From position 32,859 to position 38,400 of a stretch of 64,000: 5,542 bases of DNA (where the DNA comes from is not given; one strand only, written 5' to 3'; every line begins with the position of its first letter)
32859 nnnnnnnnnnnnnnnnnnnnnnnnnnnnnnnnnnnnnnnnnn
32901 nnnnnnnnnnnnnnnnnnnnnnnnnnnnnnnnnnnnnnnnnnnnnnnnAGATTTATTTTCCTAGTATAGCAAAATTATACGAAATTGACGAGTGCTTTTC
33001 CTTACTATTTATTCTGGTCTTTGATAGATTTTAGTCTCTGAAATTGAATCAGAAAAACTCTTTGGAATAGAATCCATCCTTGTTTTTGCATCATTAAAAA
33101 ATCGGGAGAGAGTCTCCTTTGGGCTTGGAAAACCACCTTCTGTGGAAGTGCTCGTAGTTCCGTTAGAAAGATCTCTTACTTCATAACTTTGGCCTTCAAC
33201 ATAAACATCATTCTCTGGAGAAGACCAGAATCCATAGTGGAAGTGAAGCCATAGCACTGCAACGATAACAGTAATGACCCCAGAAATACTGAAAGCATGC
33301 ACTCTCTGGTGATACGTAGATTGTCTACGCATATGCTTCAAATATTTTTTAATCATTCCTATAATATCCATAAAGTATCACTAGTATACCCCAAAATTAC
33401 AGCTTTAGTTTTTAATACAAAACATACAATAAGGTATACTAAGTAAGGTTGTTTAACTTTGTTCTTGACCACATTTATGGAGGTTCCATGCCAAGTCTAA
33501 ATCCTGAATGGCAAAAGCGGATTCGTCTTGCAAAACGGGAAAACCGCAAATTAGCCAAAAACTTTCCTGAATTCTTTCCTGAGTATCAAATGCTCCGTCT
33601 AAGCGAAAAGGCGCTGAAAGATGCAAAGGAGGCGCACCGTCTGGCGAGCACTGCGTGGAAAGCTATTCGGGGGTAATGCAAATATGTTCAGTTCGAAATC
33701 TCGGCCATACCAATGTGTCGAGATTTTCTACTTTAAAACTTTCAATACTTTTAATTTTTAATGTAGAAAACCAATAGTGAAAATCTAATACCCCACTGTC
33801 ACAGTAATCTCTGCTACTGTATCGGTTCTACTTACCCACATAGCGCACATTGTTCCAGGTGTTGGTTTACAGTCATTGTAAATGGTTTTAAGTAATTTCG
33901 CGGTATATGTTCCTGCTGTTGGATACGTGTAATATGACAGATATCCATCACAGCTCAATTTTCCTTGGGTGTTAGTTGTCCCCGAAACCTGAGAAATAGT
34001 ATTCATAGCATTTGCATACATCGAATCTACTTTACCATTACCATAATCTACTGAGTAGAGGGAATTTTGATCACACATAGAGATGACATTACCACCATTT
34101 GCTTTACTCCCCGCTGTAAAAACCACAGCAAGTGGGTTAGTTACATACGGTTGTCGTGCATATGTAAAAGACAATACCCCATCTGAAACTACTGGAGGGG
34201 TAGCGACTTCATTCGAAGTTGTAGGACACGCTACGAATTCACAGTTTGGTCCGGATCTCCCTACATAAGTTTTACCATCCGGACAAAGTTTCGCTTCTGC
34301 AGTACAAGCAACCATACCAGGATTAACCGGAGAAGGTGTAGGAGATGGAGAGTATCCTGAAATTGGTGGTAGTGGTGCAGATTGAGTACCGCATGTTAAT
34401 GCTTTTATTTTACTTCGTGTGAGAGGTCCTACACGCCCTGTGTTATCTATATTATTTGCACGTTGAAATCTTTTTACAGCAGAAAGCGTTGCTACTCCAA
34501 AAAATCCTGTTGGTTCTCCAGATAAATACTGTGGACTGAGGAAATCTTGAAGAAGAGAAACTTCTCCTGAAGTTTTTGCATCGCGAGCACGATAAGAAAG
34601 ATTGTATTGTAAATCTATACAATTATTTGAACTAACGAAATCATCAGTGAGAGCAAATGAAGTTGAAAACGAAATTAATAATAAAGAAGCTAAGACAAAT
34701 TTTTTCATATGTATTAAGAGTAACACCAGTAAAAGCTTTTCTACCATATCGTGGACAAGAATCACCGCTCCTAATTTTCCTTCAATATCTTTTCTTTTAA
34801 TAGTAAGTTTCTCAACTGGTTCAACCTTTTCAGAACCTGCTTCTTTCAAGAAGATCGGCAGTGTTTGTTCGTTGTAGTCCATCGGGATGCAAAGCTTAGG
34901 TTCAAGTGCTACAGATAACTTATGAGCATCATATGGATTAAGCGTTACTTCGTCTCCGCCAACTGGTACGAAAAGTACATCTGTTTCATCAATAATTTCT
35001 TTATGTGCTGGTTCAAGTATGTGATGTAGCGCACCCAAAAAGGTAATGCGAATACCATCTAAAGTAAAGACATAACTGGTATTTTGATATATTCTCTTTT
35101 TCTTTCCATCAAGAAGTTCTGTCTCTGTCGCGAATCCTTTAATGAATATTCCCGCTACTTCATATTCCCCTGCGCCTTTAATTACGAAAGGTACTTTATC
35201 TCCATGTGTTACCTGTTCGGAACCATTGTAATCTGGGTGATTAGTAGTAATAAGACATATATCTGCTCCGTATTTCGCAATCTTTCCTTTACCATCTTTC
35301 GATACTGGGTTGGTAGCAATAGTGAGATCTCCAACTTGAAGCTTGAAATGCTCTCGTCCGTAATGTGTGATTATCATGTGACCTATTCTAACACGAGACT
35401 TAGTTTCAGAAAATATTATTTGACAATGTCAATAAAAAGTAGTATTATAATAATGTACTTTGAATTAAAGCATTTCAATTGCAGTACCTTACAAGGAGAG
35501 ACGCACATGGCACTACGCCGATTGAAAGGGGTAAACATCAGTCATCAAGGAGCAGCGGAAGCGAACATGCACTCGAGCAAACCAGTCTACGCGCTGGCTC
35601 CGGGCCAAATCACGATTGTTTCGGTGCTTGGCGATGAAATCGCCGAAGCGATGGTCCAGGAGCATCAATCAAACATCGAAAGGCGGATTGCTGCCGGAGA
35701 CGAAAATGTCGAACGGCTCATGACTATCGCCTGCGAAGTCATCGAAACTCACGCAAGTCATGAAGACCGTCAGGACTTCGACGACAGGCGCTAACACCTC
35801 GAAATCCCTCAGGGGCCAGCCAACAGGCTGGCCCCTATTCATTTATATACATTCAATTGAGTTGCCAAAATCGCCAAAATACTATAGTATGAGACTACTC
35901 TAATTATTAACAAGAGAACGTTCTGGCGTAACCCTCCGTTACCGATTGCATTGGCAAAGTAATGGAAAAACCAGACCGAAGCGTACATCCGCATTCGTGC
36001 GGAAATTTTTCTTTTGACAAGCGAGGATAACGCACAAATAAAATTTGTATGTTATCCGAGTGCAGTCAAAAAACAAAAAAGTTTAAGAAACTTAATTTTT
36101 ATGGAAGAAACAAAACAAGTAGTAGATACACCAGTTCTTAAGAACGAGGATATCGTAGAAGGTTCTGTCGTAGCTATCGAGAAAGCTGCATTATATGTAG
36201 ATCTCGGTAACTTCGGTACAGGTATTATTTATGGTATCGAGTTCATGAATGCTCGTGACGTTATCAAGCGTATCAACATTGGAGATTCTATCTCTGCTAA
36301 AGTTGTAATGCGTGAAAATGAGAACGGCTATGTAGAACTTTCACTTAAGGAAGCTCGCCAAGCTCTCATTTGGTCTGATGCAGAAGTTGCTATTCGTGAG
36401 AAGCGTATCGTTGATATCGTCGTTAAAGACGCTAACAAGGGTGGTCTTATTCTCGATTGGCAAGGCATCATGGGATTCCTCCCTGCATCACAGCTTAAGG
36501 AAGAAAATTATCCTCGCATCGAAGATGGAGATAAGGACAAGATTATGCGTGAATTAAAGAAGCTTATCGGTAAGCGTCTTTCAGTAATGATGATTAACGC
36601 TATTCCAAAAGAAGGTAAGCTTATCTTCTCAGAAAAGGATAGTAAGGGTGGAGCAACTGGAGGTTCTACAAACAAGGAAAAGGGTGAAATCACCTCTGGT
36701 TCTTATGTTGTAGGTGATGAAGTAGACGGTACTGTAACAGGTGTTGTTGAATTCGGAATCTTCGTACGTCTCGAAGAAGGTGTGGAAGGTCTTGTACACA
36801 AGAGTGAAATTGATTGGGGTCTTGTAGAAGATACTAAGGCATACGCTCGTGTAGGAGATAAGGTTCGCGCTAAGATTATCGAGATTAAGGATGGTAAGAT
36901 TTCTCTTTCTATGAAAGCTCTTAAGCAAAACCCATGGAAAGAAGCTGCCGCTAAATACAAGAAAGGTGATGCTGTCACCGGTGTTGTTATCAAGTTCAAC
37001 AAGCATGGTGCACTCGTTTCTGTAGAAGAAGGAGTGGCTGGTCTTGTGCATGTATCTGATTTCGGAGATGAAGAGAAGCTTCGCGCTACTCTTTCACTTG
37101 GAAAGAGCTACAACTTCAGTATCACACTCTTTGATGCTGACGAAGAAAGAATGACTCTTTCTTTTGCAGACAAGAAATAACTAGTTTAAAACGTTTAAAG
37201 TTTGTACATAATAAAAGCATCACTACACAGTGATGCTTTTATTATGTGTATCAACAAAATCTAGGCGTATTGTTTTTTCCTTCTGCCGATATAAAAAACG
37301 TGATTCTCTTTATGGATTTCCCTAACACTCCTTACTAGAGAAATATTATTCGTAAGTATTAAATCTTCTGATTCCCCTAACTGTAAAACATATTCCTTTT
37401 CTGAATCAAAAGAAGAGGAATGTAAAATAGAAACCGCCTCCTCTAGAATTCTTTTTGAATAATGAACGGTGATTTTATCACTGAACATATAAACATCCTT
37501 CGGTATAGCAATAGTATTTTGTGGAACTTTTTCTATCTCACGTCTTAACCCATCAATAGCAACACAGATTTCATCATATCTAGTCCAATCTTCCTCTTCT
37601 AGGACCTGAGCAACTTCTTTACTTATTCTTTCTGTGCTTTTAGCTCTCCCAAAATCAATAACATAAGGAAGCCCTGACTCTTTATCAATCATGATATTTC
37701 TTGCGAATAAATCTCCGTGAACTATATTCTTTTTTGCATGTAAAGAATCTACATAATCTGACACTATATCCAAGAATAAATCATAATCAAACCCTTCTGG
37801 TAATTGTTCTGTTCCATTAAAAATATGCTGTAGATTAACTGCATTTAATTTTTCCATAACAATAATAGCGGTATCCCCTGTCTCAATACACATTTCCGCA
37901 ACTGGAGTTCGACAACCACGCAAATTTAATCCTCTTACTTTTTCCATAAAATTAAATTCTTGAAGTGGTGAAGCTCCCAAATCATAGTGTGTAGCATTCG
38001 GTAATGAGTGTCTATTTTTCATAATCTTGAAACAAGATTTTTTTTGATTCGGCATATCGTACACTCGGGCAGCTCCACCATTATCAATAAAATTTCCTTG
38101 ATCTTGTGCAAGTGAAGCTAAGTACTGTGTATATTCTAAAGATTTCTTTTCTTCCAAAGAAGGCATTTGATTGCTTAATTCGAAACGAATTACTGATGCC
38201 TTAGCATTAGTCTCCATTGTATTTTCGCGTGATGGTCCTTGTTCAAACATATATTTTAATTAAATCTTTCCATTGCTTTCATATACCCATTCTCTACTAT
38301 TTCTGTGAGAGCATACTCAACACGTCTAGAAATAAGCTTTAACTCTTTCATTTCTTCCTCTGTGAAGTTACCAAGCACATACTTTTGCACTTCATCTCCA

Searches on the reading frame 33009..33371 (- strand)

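Call 8: search_protein_families(library=pfam, proteins=[window:33009-33371:-], max_evalue=0.01)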
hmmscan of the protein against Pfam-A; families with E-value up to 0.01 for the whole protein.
window:33009-33371:- (120 aa): 0 families

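Call 89: search_protein_families(library=pfam, proteins=[window:33009-33371:-], max_evalue=1)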
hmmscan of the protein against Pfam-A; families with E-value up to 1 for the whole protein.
window:33009-33371:- (120 aa): 1 family
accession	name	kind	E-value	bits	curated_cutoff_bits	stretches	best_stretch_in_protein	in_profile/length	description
PF06667.17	PspB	-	0.082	13.4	25.6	1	31-46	10-25/73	Phage shock protein B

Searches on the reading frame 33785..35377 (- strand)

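Call 8: search_protein_families(library=pfam, proteins=[window:33785-35377:-], max_evalue=0.01)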
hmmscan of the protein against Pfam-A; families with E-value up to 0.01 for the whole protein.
window:33785-35377:- (530 aa): 2 families
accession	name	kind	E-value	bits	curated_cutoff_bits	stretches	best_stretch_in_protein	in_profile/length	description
PF13483.12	Lactamase_B_3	-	6.6e-28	98.1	24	1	3-166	2-159/160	Beta-lactamase superfamily domain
PF01471.23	PG_binding_1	-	2.4e-11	44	23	1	270-323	2-56/57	Putative peptidoglycan binding domain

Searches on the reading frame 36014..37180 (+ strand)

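Call 8: search_protein_families(library=pfam, proteins=[window:36014-37180:+], max_evalue=0.01)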
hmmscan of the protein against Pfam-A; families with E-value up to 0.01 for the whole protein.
window:36014-37180:+ (388 aa): 5 families
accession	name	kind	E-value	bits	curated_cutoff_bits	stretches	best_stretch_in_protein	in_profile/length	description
PF00575.29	S1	-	5e-40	136.2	22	3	233-301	4-74/74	S1 RNA binding domain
PF23459.1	S1_RRP5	-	1.4e-08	35.6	27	1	315-353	1-39/72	RRP5 S1 domain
PF21543.3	CvfB_2nd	-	1.4e-06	28.6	27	0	240-301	20-75/76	Virulence regulatory factor CvfB, second domain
PF21710.3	Spt6_S1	-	0.00012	22.7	27.5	0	242-303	25-87/91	Spt6, S1/OB domain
PF13509.12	S1_2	-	0.00048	20.6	21.8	0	238-270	6-38/61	S1 domain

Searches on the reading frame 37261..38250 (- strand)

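Call 56: search_protein_families(library=pfam, proteins=[window:37261-38250:-], max_evalue=0.001)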
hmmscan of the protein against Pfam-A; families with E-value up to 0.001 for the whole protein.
window:37261-38250:- (329 aa): 6 families
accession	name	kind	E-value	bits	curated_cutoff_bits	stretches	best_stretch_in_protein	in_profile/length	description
PF00069.31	Pkinase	-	8.3e-10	38.9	31.7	1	57-211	9-153/263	Protein kinase domain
PF06293.20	Kdo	-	1.9e-06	27.9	21.3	1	96-208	59-174/207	Lipopolysaccharide kinase (Kdo/WaaP) family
PF19974.5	TCAD9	-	4.7e-06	26.5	40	1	175-209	298-330/429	Ternary complex associated domain 9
PF01636.29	APH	-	8e-06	26.2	23.2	1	171-205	165-199/239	Phosphotransferase enzyme family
PF07714.23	PK_Tyr_Ser-Thr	-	1.6e-05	24.8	23.1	1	96-210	49-156/258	Protein tyrosine and serine/threonine kinase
PF01163.29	RIO1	-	8.3e-05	22.7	22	1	127-206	80-154/187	RIO domain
